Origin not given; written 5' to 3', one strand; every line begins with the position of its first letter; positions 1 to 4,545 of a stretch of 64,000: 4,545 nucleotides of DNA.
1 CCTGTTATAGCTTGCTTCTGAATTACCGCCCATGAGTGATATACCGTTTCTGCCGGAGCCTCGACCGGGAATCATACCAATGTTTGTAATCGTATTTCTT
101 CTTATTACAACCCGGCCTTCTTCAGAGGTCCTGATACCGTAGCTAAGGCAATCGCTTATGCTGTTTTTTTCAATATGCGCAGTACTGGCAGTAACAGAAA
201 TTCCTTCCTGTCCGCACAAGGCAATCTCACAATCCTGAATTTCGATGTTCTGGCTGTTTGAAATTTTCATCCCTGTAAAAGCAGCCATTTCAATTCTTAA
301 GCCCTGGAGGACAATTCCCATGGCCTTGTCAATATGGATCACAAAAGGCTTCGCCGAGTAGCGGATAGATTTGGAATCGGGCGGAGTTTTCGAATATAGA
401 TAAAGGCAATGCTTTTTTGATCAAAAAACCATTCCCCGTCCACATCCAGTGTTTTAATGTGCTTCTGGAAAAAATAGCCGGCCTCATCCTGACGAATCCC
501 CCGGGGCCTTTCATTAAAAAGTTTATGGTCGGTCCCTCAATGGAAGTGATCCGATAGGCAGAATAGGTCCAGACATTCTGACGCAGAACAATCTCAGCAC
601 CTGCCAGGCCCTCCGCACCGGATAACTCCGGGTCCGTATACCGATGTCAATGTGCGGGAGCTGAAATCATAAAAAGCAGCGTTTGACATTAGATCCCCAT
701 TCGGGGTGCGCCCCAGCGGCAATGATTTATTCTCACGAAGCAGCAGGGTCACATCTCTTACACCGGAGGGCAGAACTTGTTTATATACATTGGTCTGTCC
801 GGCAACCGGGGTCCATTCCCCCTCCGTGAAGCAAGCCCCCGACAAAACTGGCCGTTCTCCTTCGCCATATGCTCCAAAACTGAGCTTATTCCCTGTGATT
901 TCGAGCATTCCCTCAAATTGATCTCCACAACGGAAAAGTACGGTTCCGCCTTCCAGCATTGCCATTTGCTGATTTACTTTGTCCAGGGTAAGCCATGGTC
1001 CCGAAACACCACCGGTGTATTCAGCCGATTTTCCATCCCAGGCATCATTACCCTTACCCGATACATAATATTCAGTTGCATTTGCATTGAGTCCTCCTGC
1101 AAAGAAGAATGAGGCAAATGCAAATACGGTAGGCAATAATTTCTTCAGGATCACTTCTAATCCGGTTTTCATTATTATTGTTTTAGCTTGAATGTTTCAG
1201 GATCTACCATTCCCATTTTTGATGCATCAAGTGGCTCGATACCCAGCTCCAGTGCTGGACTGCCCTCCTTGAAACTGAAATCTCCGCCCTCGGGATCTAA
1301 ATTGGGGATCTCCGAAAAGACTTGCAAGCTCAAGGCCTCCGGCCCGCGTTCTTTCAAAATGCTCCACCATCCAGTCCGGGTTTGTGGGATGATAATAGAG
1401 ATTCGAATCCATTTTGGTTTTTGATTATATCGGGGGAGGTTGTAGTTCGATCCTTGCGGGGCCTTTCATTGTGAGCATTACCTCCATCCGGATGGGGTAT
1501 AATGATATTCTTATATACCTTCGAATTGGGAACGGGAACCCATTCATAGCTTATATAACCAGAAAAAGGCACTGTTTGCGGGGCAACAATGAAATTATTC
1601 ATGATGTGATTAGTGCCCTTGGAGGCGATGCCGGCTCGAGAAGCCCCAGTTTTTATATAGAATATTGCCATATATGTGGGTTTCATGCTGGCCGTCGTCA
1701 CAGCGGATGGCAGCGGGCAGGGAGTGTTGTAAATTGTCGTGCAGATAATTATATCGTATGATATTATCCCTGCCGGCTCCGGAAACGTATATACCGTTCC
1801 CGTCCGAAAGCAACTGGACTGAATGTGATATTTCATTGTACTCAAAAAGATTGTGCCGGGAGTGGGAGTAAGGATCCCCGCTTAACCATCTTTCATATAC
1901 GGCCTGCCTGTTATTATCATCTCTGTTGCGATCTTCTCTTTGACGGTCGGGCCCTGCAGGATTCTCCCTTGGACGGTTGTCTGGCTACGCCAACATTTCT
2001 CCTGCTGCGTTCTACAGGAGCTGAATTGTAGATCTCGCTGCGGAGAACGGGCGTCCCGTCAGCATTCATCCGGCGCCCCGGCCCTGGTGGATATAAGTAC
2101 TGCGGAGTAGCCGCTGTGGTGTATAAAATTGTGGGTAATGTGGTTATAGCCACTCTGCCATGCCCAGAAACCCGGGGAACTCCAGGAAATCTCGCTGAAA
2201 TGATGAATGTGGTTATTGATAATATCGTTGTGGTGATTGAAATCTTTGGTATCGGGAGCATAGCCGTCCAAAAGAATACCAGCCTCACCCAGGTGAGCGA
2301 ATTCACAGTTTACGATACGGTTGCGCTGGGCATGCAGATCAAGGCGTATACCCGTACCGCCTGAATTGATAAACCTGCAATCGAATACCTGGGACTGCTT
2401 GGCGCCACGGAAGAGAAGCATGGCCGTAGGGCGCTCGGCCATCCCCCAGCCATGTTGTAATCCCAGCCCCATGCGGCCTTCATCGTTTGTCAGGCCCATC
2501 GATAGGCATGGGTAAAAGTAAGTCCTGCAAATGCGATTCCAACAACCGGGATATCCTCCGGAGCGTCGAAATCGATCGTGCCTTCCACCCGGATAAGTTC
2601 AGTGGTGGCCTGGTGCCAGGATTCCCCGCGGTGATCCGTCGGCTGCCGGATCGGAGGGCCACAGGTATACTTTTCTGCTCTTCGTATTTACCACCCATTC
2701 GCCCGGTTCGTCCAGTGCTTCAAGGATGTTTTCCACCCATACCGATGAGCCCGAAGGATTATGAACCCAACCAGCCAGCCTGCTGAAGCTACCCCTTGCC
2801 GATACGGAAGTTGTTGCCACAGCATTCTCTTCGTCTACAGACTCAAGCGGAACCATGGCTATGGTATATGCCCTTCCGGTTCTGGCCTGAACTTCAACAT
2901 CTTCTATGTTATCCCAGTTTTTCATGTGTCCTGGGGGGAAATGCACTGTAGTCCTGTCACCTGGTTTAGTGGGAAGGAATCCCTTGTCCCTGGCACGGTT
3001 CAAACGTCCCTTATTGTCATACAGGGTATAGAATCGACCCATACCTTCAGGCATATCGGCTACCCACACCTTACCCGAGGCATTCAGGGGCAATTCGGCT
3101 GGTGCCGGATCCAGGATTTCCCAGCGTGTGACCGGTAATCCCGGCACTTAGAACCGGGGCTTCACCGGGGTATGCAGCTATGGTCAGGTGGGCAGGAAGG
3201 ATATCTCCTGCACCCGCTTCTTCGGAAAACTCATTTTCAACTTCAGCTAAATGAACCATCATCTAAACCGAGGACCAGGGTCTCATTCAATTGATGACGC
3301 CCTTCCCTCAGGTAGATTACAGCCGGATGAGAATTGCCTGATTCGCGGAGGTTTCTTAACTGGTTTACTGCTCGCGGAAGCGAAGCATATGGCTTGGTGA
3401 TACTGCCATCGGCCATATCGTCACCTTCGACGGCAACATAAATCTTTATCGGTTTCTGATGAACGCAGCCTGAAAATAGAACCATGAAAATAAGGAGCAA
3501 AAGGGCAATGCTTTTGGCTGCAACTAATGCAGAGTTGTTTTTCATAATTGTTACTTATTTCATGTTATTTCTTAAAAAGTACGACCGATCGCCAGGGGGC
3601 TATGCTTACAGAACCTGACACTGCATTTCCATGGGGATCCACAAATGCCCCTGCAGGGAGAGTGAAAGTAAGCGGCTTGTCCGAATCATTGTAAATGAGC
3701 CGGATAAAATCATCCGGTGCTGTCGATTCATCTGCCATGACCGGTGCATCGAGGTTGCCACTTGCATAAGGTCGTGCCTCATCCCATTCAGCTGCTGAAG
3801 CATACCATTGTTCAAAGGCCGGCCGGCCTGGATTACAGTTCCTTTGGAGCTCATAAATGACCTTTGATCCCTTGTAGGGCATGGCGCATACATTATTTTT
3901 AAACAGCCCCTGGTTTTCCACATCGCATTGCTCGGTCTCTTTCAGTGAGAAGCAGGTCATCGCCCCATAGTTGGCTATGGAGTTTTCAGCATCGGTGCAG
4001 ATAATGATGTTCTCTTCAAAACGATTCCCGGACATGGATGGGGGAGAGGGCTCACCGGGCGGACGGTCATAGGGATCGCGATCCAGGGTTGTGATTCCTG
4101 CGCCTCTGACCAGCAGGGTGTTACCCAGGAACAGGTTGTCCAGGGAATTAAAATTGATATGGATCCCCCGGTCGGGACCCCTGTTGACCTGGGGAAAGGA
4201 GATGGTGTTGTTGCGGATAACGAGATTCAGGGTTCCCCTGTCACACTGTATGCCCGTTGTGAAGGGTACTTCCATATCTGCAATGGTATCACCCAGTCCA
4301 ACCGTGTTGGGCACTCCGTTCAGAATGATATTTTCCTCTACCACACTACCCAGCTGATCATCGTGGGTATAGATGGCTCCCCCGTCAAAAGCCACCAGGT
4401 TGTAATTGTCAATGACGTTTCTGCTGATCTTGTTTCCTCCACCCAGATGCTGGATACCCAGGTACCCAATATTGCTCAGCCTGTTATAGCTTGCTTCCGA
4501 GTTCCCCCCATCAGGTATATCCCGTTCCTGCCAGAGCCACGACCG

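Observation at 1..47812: Sulfatase/fucosidase locus with T9SS cargo and an HTCS regulator but no SusC/SusD pair in ~48 kb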

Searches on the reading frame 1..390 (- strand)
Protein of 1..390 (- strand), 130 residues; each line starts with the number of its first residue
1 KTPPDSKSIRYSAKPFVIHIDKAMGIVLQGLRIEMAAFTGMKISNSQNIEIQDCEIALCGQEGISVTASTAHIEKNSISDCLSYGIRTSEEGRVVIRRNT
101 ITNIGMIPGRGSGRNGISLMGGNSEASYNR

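Call 67: find_homologous_proteins(query=window:1-390:-, max_evalue=1e-10)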
Query seq(130 aa) (130 aa): 1 proteins with E <= 1e-10 among 5 candidates.
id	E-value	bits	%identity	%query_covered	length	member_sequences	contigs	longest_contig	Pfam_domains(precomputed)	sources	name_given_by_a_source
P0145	6.8e-40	154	61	98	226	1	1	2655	PF13229.13,PF05048.20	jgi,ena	-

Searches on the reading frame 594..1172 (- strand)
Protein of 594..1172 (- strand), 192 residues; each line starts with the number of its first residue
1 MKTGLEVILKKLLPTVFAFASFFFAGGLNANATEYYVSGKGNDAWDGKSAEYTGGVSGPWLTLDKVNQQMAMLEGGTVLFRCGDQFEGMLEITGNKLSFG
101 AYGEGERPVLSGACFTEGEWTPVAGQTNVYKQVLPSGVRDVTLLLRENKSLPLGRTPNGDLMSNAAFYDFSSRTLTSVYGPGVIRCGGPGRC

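Call 7: search_protein_families(library=pfam, proteins=[window:594-1172:-], max_evalue=0.01)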
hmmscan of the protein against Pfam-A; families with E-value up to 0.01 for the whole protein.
window:594-1172:- (192 aa): 0 families

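Call 9: find_encoding_contigs(protein=window:594-1172:-, flank=10000, max_places=4)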
Protein window:594-1172:- (192 aa): no gene with exactly this product is on record in the collection.

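Call 18: find_related_loci(query=window:594-1172:-, collection=metagenome_contigs, flank=10000)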
Query window:594-1172:- (192 aa) in metagenome_contigs; peptide patterns used: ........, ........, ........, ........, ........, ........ (x = any residue, [..] = any of these).
551 stretches matched a pattern, but none encodes a relative of the query by tblastn (E <= 1e-3).

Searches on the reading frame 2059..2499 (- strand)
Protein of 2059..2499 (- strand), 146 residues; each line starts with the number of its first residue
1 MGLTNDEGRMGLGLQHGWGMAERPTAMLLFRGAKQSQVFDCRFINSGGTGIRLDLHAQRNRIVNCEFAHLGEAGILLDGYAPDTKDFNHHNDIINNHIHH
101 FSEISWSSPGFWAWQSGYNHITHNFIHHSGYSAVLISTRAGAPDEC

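Call 7: search_protein_families(library=pfam, proteins=[window:2059-2499:-], max_evalue=0.01)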
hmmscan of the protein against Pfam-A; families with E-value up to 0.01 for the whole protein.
window:2059-2499:- (146 aa): 2 families
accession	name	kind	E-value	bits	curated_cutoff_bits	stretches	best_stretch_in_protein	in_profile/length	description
PF13229.12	Beta_helix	-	7.1e-10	39.2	25.9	1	30-126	74-158/158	Right handed beta helix region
PF05048.19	NosD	-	4.7e-05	23.4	23.6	0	89-137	114-157/212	Periplasmic copper-binding protein (NosD)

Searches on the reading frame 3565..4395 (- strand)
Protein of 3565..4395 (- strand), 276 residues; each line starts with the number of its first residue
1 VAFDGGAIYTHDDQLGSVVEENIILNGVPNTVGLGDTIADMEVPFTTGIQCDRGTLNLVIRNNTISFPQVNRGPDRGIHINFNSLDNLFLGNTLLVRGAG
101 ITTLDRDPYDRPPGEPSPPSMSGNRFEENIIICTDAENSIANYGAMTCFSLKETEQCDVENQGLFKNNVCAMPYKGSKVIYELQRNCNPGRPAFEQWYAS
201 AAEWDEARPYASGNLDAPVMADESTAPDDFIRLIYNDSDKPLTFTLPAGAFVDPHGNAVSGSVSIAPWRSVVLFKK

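Call 7: search_protein_families(library=pfam, proteins=[window:3565-4395:-], max_evalue=0.01)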
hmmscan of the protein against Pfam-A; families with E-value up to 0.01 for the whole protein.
window:3565-4395:- (276 aa): 0 families

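Call 26: search_protein_families(library=ncbifam, proteins=[window:3565-4395:-], max_evalue=0.001)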
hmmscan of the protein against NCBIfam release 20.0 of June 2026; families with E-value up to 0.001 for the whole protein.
window:3565-4395:- (276 aa): 0 families
